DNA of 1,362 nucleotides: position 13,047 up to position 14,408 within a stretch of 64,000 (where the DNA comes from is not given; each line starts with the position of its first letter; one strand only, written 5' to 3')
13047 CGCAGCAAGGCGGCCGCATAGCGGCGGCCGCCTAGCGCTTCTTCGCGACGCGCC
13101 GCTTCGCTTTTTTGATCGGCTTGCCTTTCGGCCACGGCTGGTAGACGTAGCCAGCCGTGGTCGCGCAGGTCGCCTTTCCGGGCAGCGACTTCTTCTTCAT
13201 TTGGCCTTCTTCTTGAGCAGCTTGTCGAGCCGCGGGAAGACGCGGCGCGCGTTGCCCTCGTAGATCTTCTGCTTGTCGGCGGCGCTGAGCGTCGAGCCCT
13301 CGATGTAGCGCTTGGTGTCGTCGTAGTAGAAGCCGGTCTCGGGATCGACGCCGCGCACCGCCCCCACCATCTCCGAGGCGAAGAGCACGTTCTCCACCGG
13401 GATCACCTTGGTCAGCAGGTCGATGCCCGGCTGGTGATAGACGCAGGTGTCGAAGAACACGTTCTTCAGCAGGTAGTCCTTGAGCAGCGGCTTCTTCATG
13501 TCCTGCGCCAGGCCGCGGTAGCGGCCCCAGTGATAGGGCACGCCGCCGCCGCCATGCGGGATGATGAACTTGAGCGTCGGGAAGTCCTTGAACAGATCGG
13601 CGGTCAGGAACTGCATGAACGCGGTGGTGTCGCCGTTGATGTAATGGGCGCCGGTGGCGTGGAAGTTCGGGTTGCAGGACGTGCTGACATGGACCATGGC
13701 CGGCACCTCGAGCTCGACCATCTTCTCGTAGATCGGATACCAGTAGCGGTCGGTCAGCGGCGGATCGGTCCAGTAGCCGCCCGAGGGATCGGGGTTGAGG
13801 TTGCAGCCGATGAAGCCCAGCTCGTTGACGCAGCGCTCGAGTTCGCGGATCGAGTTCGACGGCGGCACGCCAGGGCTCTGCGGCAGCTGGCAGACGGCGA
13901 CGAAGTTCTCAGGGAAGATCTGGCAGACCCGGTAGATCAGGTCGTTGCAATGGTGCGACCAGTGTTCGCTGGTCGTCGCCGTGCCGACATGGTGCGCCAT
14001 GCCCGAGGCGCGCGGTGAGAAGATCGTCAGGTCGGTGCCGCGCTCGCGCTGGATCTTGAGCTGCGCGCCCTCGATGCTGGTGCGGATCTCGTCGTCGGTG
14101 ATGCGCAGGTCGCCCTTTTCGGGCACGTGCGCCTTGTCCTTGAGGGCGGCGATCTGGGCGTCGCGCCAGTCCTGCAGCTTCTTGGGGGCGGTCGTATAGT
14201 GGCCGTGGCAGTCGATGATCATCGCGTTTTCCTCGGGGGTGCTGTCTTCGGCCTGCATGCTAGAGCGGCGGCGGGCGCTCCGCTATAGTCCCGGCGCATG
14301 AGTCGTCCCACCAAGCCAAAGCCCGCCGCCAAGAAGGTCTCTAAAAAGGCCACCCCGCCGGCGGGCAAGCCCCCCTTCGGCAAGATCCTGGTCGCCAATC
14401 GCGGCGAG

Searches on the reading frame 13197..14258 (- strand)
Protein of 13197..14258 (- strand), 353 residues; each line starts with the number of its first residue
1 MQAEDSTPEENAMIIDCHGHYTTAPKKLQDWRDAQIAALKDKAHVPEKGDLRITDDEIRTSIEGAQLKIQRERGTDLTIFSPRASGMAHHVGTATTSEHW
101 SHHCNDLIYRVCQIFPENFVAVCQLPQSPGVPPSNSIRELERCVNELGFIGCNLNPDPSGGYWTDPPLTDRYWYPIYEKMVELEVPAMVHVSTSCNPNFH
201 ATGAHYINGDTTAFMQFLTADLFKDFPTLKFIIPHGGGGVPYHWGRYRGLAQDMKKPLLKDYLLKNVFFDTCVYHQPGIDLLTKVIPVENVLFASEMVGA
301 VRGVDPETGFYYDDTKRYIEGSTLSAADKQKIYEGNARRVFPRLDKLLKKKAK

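Call 67: search_protein_families(library=pfam, proteins=[window:13197-14258:-], max_evalue=0.1)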
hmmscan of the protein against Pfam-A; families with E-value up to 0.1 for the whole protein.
window:13197-14258:- (353 aa): 1 family
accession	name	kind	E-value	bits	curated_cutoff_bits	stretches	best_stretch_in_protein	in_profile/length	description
PF04909.20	Amidohydro_2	-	2.1e-53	182.4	26.4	1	15-342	1-288/289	Amidohydrolase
